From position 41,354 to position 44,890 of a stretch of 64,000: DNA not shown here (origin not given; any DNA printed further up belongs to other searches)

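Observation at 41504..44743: Stand-alone zinc-ribbon / class III cyclase / STAND ATPase / TPR protein wedged between housekeeping genes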

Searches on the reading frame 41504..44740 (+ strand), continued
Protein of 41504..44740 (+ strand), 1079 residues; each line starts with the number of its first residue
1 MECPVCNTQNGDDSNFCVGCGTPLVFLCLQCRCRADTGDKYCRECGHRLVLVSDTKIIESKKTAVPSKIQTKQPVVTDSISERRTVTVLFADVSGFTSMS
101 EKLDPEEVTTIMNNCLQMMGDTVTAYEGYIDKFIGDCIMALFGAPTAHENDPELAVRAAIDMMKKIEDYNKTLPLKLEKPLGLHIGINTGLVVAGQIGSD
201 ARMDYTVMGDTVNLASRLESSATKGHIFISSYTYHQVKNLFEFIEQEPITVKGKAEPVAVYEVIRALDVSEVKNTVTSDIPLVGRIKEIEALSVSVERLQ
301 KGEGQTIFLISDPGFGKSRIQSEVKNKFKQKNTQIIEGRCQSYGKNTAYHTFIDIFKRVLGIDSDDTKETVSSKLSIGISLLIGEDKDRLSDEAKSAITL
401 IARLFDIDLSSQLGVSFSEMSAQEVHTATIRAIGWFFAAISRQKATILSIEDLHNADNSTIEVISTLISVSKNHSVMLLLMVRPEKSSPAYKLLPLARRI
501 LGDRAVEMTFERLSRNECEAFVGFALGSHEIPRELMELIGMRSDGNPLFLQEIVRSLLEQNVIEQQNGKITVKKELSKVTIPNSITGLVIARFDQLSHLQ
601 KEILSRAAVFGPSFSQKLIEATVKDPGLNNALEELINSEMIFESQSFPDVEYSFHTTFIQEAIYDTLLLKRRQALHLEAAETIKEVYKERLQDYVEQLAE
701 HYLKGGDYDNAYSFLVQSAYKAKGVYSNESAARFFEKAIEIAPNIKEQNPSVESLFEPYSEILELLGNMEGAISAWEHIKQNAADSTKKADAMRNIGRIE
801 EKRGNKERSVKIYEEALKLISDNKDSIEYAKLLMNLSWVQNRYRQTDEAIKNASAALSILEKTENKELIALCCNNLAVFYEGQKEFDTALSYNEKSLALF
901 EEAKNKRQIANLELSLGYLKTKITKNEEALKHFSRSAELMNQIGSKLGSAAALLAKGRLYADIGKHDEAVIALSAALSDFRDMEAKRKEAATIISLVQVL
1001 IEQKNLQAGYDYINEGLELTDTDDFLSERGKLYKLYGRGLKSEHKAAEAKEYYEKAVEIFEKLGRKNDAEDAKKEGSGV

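Call 13: find_encoding_contigs(protein=P0016, flank=8000, max_places=3)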
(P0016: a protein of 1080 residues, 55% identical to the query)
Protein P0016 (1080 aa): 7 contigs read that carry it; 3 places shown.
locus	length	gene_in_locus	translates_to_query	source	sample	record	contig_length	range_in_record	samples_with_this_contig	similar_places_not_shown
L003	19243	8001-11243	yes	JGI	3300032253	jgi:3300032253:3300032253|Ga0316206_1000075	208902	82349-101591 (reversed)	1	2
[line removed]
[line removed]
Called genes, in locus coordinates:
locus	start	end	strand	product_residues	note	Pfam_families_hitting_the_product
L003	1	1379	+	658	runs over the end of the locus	PF02086:MethyltransfD12, PF00145:DNA_methylase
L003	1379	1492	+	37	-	-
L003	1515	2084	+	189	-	-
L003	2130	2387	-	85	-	-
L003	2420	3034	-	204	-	-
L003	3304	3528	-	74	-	-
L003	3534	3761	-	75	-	-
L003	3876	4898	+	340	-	PF08447:PAS_3, PF00990:GGDEF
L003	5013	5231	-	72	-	PF00313:CSD, PF08206:OB_RNB (faint)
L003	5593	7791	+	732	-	PF11845:Tll0287-like, PF00989:PAS, PF08447:PAS_3, PF08448:PAS_4 (weak), PF13426:PAS_9, PF00512:HisKA, PF02518:HATPase_c, PF00072:Response_reg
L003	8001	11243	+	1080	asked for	PF12773:DZR (weak), PF13240:Zn_Ribbon_1 (faint), PF00211:Guanylate_cyc, PF13191:AAA_16, PF07719:TPR_2 (faint), PF13424:TPR_12 (weak), PF17874:TPR_MalT (weak), PF13424:TPR_12 (weak)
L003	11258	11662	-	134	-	PF00293:NUDIX, PF14815:NUDIX_4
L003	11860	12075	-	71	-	-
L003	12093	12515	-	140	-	-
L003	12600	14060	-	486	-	PF02518:HATPase_c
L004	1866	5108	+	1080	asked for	PF12773:DZR (weak), PF13240:Zn_Ribbon_1 (faint), PF00211:Guanylate_cyc, PF13191:AAA_16, PF07719:TPR_2 (faint), PF13424:TPR_12 (weak), PF17874:TPR_MalT (weak), PF13424:TPR_12 (weak)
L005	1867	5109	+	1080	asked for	PF12773:DZR (weak), PF13240:Zn_Ribbon_1 (faint), PF00211:Guanylate_cyc, PF13191:AAA_16, PF07719:TPR_2 (faint), PF13424:TPR_12 (weak), PF17874:TPR_MalT (weak), PF13424:TPR_12 (weak)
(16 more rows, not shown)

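Call 14: find_encoding_contigs(protein=P0002, flank=8000, max_places=2)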
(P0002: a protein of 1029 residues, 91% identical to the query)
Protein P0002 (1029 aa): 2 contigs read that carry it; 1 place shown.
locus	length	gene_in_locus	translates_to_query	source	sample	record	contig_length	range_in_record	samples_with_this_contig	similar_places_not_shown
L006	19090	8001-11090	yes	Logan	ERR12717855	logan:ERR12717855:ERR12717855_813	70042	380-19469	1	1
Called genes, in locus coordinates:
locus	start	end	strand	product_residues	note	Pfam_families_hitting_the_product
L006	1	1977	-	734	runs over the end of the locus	PF01138:RNase_PH, PF03725:RNase_PH_C, PF03726:PNPase, PF01138:RNase_PH, PF00013:KH_1 (weak), PF00575:S1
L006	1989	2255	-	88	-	-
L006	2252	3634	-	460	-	PF02470:MlaD, PF11887:Mce4_CUP1 (faint), PF27164:Aq_493_lipo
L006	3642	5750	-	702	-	PF04453:LptD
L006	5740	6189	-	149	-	PF06271:RDD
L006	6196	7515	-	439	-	PF02844:GARS_N, PF01071:GARS_A, PF02222:ATP-grasp (weak), PF08442:ATP-grasp_2 (weak), PF02843:GARS_C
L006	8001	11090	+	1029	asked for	PF00211:Guanylate_cyc, PF13191:AAA_16, PF13176:TPR_7 (faint), PF13181:TPR_8 (faint), PF13374:TPR_10 (faint), PF07719:TPR_2 (faint), PF10602:RPN7 (faint), PF13424:TPR_12, +4 more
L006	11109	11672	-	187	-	PF08207:EFP_N, PF01132:EFP, PF09285:Elong-fact-P_C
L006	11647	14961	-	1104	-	PF00873:ACR_tran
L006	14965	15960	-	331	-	PF25917:BSH_RND, PF25973:BSH_CzcB (faint), PF25984:BSH_YknX (weak), PF25876:HH_MFP_RND (weak), PF25989:YknX_C (weak)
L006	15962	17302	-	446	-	PF02321:OEP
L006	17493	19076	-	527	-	PF00389:2-Hacid_dh, PF02826:2-Hacid_dh_C, PF03446:NAD_binding_2 (weak), PF19304:PGDH_inter, PF01842:ACT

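Call 15: find_encoding_contigs(protein=P0005, flank=8000, max_places=2)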
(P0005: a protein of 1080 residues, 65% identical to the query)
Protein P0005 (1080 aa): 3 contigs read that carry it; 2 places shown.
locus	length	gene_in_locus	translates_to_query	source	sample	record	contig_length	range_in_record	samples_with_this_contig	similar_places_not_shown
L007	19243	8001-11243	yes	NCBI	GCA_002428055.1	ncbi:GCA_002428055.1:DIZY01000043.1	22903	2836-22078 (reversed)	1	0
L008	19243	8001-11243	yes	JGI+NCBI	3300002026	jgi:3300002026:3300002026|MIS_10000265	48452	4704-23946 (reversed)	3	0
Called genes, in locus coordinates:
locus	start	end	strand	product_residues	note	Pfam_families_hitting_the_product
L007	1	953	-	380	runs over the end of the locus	-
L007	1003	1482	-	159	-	-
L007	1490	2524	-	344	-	PF13407:Peripla_BP_4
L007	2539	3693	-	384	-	PF03573:OprD (weak)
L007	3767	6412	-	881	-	PF12974:Phosphonate-bd, PF01966:HD, PF13487:HD_5, PF00990:GGDEF (weak)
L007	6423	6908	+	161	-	-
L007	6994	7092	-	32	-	-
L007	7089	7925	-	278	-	PF18985:DUF5718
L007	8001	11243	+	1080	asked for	PF12773:DZR (weak), PF13240:Zn_Ribbon_1 (weak), PF13248:Zn_ribbon_3 (weak), PF00211:Guanylate_cyc, PF13191:AAA_16, PF13374:TPR_10 (faint), PF10602:RPN7 (weak), PF13424:TPR_12, +4 more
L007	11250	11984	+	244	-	PF11306:DUF3108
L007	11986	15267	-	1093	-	PF00989:PAS, PF08448:PAS_4, PF13426:PAS_9 (weak), PF00512:HisKA, PF02518:HATPase_c, PF00072:Response_reg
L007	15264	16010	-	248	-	PF00497:SBP_bac_3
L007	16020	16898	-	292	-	PF00072:Response_reg, PF00990:GGDEF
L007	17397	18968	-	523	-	-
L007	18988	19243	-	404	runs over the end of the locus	PF00072:Response_reg, PF08448:PAS_4, PF00989:PAS, PF13188:PAS_8 (faint), PF13426:PAS_9, PF08447:PAS_3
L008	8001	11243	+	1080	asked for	PF12773:DZR (weak), PF13240:Zn_Ribbon_1 (weak), PF13248:Zn_ribbon_3 (weak), PF00211:Guanylate_cyc, PF13191:AAA_16, PF13374:TPR_10 (faint), PF10602:RPN7 (weak), PF13424:TPR_12, +4 more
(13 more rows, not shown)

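Call 16: find_encoding_contigs(protein=P0007, flank=8000, max_places=2)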
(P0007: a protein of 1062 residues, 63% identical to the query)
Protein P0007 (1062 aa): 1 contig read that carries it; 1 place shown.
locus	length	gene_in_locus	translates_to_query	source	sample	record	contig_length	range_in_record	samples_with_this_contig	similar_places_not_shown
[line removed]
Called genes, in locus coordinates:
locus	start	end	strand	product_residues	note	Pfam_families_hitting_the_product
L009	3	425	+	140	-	?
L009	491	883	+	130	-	-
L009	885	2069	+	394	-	PF01464:SLT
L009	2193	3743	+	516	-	PF27537:HoxH, PF00374:NiFeSe_Hases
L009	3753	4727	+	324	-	PF01058:Oxidored_q6, PF14720:NiFe_hyd_SSU_C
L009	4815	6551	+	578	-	PF00015:MCPsignal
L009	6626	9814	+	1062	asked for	PF00211:Guanylate_cyc, PF13181:TPR_8 (faint), PF14938:SNAP (faint), PF13191:AAA_16, PF13374:TPR_10 (faint), PF10602:RPN7 (faint), PF00515:TPR_1 (faint), PF13424:TPR_12, +4 more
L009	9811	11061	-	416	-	PF10117:McrBC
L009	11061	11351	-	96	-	PF05016:ParE_toxin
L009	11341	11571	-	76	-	-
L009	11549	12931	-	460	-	PF24718:HTH_73, PF07728:AAA_5, PF28529:McrB_lid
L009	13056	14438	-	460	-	PF01565:FAD_binding_4, PF02913:FAD-oxidase_C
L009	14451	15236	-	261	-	PF15436:PGBA_N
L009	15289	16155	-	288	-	PF00226:DnaJ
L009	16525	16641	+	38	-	-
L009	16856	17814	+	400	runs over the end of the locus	PF14790:THDPS_N, PF14789:THDPS_M, PF14602:Hexapep_2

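Call 32: find_related_loci(query=window:41504-44740:+, collection=genome_contigs, flank=10000)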
Query window:41504-44740:+ (1079 aa) in genome_contigs; peptide patterns used: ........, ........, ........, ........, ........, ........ (x = any residue, [..] = any of these).
230 stretches matched a pattern; 11 encode a relative of the query (tblastn E <= 1e-3); 11 distinct loci.
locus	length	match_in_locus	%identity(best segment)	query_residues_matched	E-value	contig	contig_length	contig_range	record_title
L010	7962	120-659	43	87-264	1e-40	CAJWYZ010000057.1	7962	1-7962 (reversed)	MAG TPA_asm: uncultured Candidatus Marinimicrobia bacterium isolate ERR599070_bin.19_MetaBAT_v2.12.1_MAG genome assembly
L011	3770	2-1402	25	715-1066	5e-16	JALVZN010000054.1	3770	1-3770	MAG: candidate division WOR-3 bacterium isolate T10_metabat1_scaf2bin.031 T10_NODE_20482_length_3770_cov_13.085644, whol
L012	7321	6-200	49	202-264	2e-12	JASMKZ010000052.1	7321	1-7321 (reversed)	MAG: Candidatus Neomarinimicrobiota bacterium isolate Arabian9_MAG_28 NODE_52_length_7321_cov_5.574130, whole genome sho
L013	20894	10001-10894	26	764-1058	1e-11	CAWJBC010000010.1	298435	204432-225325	MAG: uncultured Bacteroidales bacterium isolate MFD04716.bin.1.251 genome assembly, contig: contig_33961, whole genome s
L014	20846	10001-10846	22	790-1075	7e-10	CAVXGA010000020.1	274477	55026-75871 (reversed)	MAG: uncultured Bacteroidales bacterium isolate MFD02416.bin.2.9 genome assembly, contig: contig_6902, whole genome shot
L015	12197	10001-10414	30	84-238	1e-9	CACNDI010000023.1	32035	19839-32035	MAG: uncultured Alphaproteobacteria bacterium isolate AG-892-M03 genome assembly, contig: AG-892-M03_NODE_23, whole geno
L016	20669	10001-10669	24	869-1067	8e-6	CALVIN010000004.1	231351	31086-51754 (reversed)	MAG: uncultured Clostridia bacterium isolate BRZ_KS__bin127 genome assembly, contig: BRZ_KS__NODE_23_length_231351_cov_1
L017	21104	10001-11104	23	762-1067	1e-5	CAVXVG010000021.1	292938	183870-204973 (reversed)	MAG: Parachlamydiales bacterium isolate MFD04780.bin.2.176 genome assembly, contig: contig_40612, whole genome shotgun s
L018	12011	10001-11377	25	731-1064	3e-5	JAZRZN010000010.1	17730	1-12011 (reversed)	MAG: Clostridia bacterium isolate T1900044948_TA20190001.MAGScoT_cleanbin_000011 SGB_3505_k141_2144233, whole genome sho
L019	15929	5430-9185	41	81-1066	2e-35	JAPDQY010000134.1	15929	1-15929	MAG: Candidatus Coneutiohabitans thermophilus isolate ZMQR_201803_bins_22 ZMQR_201803_bins_22_scaffold_134, whole genome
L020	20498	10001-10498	27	856-1021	1e-4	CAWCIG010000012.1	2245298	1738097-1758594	MAG: Candidatus Acidoferrales bacterium isolate MFD00731.bin.1.166 genome assembly, contig: contig_7858, whole genome sh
